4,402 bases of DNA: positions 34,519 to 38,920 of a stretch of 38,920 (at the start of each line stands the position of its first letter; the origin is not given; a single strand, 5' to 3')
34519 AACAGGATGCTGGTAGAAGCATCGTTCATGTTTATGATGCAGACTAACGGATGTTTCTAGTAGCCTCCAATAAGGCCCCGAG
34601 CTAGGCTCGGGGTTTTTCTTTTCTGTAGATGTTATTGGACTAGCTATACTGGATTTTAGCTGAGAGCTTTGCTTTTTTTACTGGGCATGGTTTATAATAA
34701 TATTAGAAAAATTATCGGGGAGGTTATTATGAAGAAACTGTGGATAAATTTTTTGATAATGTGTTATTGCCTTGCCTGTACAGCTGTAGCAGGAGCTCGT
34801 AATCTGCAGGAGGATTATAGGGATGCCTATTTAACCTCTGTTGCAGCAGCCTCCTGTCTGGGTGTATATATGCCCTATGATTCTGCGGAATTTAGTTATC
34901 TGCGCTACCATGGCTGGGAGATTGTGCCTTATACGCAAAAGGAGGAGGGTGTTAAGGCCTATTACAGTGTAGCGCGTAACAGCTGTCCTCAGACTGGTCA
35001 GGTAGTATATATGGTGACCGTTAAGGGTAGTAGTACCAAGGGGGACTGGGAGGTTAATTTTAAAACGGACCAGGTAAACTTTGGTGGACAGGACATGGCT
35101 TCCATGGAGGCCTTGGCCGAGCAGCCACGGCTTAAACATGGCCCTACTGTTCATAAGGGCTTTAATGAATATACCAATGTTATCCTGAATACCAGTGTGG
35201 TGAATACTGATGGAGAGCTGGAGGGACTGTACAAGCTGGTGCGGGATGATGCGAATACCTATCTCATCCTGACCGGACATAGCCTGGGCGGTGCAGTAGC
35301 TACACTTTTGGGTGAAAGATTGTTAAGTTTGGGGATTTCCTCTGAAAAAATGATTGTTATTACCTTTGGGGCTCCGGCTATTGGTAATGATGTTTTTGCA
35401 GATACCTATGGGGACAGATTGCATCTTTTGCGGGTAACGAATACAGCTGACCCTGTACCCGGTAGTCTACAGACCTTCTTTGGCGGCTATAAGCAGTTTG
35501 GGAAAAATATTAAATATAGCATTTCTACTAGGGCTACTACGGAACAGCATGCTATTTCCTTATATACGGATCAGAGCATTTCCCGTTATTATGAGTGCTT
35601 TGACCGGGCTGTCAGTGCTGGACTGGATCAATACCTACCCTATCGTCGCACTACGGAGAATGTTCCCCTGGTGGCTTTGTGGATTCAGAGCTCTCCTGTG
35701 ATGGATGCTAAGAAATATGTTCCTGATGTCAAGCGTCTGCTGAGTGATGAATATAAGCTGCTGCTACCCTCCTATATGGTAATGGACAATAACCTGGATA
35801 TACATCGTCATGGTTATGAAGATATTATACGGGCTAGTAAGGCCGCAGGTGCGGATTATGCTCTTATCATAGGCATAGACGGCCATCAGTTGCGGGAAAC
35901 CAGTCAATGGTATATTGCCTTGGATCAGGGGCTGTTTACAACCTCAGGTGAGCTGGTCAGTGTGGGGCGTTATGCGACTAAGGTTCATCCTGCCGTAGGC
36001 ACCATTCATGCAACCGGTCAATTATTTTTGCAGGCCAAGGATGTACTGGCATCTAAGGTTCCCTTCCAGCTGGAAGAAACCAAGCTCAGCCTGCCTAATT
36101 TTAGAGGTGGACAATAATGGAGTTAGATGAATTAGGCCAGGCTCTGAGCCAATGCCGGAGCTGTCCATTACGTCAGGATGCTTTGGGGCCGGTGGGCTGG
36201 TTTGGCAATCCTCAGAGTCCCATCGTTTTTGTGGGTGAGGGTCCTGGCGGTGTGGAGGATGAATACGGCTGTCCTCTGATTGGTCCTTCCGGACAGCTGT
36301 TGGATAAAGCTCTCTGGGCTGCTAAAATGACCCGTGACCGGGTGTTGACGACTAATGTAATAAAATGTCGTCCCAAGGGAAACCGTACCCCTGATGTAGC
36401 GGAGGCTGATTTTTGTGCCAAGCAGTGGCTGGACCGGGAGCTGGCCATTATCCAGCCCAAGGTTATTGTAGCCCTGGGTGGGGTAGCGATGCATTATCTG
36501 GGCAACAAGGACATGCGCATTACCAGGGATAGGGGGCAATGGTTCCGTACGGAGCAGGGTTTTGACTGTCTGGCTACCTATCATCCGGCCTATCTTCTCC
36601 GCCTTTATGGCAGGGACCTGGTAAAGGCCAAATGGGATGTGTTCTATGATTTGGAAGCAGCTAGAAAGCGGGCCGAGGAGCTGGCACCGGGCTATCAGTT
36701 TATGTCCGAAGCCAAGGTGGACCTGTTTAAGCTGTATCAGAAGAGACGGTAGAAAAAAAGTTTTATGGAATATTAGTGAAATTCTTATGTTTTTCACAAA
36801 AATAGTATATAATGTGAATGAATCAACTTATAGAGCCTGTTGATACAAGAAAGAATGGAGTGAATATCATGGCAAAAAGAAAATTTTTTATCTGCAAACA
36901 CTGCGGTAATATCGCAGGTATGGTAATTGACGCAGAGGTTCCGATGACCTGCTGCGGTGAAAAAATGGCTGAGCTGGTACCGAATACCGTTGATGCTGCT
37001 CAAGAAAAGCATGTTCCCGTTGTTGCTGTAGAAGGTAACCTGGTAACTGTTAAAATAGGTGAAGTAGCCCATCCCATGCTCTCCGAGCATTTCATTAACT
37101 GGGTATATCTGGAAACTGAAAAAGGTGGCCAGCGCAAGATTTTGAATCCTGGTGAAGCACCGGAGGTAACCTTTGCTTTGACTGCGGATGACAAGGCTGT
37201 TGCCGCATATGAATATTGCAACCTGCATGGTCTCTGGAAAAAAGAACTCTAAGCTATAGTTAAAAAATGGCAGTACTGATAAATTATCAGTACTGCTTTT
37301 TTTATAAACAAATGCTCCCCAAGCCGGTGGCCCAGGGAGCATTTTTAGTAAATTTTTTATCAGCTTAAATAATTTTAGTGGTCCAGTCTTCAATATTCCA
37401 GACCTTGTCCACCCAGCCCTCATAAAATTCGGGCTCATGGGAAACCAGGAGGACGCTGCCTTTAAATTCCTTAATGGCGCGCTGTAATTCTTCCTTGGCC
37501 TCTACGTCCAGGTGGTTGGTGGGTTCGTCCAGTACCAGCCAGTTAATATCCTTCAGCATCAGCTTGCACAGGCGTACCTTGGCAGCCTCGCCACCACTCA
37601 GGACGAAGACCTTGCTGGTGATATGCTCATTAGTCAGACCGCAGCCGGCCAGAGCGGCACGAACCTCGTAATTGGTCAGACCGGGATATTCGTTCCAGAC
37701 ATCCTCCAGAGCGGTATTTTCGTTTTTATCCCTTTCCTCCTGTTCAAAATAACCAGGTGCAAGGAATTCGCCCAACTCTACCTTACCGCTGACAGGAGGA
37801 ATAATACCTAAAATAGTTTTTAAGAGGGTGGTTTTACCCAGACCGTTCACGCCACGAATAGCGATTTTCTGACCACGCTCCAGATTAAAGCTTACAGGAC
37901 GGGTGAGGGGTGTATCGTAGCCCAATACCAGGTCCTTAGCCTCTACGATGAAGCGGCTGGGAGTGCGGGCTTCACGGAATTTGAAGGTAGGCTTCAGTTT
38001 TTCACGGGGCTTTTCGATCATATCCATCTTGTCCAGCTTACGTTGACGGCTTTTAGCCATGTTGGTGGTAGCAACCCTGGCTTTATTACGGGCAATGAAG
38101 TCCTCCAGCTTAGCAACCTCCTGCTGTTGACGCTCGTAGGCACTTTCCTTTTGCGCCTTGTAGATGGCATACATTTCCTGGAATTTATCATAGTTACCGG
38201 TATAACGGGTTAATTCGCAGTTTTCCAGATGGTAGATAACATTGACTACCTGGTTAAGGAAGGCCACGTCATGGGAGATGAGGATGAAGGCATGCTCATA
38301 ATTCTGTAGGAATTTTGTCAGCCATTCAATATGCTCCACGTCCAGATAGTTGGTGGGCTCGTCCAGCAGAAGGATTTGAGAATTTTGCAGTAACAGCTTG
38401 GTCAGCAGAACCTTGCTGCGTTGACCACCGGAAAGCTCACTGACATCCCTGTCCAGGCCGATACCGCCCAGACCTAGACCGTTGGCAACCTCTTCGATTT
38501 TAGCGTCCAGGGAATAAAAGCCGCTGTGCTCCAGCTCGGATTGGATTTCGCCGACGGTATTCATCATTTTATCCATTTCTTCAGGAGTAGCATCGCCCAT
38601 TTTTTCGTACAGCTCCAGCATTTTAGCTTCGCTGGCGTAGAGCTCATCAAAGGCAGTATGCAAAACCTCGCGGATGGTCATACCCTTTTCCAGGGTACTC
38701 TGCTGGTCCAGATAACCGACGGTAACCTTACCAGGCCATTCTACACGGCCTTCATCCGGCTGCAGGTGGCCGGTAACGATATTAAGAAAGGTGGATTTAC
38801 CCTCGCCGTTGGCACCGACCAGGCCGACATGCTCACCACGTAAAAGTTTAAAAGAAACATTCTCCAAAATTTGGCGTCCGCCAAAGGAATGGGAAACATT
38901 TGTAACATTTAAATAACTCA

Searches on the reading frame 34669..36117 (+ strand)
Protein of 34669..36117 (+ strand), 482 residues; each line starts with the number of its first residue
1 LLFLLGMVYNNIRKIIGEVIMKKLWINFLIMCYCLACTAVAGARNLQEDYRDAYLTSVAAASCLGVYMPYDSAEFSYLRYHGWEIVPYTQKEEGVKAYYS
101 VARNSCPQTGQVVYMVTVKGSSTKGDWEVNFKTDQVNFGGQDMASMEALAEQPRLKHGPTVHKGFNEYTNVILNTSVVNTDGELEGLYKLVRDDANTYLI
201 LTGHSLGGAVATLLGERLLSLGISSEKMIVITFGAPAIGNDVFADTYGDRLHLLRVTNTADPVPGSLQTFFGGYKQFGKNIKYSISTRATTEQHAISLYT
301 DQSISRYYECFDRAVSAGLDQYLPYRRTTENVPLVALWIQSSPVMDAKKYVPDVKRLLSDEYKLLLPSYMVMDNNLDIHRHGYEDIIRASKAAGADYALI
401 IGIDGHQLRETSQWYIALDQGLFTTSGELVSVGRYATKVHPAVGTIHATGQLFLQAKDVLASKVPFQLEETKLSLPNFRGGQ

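Call 14: search_protein_families(library=pfam, proteins=[window:34669-36117:+], max_evalue=0.001)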
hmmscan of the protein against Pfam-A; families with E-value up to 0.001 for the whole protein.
window:34669-36117:+ (482 aa): 1 family
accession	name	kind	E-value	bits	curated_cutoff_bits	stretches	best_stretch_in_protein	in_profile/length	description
PF01764.32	Lipase_3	-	5e-22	78.7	22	1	116-265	2-134/140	Lipase (class 3)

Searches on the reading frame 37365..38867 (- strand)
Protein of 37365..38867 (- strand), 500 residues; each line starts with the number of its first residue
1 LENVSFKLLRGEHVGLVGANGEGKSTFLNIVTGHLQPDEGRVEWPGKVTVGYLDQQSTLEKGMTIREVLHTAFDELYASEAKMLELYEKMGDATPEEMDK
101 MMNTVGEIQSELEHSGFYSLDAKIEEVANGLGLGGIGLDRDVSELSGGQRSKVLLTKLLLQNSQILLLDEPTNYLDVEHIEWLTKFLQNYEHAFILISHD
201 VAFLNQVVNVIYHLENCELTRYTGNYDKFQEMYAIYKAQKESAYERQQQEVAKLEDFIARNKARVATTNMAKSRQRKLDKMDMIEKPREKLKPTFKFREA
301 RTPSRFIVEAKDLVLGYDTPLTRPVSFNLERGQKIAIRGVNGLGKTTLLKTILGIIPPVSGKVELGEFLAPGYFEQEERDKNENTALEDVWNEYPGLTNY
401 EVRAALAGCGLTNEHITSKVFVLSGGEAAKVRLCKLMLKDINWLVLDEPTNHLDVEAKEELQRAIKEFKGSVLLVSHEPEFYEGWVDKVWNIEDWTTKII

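Call 14: search_protein_families(library=pfam, proteins=[window:37365-38867:-], max_evalue=0.001)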
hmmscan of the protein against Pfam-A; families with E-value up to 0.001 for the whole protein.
window:37365-38867:- (500 aa): 7 families
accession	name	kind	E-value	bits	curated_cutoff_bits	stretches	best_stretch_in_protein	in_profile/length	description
PF00005.33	ABC_tran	-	1.2e-49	168.9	25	2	2-173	2-137/137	ABC transporter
PF12848.13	ABC_tran_Xtn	-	9.9e-24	83.7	25.9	1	212-297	1-85/85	ABC transporter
PF13304.12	AAA_21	-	9.9e-13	49.2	27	0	135-204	228-303/304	AAA domain, putative AbiEii toxin, Type IV TA system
PF02463.25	SMC_N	-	5e-10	39.6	40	1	13-210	26-208/220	RecF/RecN/SMC N terminal domain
PF05729.18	NACHT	-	0.00017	21.9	26.7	0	335-387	3-54/167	NACHT domain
PF13555.12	AAA_29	-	0.00018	21.6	27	0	13-29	24-40/61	P-loop containing region of AAA domain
PF00931.28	NB-ARC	-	0.00089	19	23.5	0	334-353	20-39/248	NB-ARC domain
